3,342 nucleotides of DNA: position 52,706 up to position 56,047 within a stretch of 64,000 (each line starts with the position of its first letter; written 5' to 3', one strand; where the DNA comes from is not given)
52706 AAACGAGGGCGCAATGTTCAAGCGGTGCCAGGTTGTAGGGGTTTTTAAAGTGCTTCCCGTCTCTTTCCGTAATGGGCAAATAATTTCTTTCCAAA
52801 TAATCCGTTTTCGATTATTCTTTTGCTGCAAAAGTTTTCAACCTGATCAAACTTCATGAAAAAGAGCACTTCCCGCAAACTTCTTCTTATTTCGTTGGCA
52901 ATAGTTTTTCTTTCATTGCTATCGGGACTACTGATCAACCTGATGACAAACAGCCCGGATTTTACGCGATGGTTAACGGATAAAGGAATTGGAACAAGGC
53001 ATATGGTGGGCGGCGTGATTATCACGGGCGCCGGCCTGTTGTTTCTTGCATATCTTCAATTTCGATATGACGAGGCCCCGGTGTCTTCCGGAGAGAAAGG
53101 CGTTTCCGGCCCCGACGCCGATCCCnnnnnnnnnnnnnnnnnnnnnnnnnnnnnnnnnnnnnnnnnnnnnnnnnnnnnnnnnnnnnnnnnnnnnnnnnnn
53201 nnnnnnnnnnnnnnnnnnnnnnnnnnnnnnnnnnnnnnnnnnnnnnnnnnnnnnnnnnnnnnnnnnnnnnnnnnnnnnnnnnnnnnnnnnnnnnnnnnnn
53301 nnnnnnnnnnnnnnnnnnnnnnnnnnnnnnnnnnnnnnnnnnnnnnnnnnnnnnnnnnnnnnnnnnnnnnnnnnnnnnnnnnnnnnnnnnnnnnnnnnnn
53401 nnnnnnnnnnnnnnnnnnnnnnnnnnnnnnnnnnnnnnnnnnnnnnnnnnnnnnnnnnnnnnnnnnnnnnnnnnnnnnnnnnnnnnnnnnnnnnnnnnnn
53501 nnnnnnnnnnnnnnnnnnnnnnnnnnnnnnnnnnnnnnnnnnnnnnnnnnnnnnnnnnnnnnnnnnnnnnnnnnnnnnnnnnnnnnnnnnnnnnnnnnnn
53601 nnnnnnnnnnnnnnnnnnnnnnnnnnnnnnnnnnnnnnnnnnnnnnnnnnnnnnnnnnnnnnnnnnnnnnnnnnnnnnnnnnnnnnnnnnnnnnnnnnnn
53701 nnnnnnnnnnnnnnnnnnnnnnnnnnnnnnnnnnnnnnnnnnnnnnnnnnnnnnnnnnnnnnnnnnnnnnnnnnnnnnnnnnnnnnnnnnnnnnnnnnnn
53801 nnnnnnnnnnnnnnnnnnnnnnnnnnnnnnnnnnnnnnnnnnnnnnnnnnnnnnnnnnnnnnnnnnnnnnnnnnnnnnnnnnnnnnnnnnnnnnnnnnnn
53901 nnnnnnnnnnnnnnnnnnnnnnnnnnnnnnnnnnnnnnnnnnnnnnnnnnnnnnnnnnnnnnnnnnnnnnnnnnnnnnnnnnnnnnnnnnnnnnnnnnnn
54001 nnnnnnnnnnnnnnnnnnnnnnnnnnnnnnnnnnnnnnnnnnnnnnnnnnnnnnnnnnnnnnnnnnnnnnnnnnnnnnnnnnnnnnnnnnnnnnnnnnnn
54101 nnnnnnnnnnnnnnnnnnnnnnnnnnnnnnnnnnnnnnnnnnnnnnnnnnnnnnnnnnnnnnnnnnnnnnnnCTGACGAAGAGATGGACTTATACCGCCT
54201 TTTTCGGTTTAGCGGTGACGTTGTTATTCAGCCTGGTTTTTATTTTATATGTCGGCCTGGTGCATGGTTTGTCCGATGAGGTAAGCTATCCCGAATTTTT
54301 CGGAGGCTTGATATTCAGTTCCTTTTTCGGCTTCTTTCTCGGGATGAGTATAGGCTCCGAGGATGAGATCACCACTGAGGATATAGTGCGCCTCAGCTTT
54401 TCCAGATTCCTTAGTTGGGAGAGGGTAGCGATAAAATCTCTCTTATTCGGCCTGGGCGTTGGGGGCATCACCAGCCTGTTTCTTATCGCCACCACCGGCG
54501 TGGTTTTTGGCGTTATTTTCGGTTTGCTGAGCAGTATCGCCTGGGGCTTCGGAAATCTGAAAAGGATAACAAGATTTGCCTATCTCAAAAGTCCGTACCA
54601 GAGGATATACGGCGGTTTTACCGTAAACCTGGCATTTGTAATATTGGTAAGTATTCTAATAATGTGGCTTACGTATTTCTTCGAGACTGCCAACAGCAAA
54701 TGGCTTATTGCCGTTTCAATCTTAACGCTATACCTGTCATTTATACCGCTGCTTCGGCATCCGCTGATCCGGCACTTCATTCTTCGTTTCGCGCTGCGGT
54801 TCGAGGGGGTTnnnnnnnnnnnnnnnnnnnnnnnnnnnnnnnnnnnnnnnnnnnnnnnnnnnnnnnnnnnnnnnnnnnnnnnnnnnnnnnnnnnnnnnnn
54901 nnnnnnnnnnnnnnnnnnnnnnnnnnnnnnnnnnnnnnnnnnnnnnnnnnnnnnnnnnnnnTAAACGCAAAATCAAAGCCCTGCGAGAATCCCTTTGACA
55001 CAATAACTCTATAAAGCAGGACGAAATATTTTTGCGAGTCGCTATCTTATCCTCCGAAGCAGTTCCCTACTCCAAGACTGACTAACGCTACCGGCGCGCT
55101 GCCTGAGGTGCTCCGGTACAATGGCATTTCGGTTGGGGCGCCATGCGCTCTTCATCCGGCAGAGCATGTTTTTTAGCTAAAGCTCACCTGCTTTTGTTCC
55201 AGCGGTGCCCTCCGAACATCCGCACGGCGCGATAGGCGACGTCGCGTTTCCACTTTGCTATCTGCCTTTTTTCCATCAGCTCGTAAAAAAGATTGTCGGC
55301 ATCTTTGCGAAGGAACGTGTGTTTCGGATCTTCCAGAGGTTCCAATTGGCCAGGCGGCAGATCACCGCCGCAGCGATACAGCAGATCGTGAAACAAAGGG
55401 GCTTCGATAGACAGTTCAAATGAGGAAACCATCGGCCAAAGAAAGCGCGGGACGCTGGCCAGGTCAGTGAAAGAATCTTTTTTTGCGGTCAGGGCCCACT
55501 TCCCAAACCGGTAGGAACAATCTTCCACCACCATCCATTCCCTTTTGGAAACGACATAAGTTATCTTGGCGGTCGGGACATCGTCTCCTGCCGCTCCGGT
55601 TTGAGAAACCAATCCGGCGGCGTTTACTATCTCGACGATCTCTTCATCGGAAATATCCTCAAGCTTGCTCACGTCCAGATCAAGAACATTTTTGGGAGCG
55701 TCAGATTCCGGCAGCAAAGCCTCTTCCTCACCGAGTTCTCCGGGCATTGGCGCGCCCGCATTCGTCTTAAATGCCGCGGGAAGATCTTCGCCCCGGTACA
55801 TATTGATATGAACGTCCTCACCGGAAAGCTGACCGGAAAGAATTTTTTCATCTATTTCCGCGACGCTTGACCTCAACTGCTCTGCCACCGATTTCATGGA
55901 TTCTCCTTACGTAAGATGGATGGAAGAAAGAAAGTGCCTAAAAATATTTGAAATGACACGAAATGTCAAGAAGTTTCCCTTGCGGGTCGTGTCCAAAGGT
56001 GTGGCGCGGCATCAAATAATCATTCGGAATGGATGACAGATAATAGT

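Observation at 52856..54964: NACHT NTPase embedded in the membrane by about eight TM helices, with no repeat-type sensor domain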

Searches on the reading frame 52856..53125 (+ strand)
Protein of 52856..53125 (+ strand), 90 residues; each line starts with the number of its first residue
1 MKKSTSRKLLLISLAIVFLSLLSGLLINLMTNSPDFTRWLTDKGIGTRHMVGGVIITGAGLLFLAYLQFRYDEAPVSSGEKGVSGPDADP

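Call 76: search_protein_families(library=pfam, proteins=[window:52856-53125:+], max_evalue=10)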
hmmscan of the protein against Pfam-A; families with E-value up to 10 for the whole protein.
window:52856-53125:+ (90 aa): 4 families
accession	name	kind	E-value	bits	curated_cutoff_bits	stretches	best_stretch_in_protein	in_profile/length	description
PF02529.20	PetG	-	0.0021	18.3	23.7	1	52-72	12-32/36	Cytochrome B6-F complex subunit 5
PF02656.20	DUF202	-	0.14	13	23.4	1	9-71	18-62/68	Domain of unknown function (DUF202)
PF24369.1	DUF7525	-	0.15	12.6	27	1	41-65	6-30/57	Family of unknown function (DUF7525)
PF15033.11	Kinocilin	-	1.8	8.7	27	0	4-66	5-57/123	Kinocilin protein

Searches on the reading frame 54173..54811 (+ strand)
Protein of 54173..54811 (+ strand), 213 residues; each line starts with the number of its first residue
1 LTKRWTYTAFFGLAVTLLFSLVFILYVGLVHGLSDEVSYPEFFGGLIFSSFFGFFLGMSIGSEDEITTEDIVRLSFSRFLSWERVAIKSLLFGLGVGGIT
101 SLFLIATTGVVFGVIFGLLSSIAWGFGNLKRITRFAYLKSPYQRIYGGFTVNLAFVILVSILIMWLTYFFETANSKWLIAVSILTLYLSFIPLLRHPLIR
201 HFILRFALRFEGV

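Call 76: search_protein_families(library=pfam, proteins=[window:54173-54811:+], max_evalue=10)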
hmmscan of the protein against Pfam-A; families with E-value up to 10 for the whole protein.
window:54173-54811:+ (213 aa): 1 family
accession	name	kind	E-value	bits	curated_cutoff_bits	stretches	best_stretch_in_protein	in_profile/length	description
PF03303.18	WTF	-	6.9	6.8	25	1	146-187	118-157/224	WTF protein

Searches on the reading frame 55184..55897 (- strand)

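Call 3: search_protein_families(library=pfam, proteins=[window:55184-55897:-], max_evalue=0.01)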
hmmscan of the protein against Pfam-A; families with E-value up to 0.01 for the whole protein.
window:55184-55897:- (237 aa): 1 family
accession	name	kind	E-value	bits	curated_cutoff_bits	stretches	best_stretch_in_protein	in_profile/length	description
PF07087.16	DUF1353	-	1.8e-19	69.6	22.5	1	121-225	1-91/91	Protein of unknown function (DUF1353)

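Call 4: search_protein_families(library=padloc, proteins=[window:55184-55897:-], max_evalue=0.01)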
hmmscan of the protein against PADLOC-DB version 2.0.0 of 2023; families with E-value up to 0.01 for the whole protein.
window:55184-55897:- (237 aa): 0 families

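Call 5: search_protein_families(library=ncbifam, proteins=[window:55184-55897:-], max_evalue=0.01)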
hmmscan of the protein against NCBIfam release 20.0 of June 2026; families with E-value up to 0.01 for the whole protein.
window:55184-55897:- (237 aa): 0 families
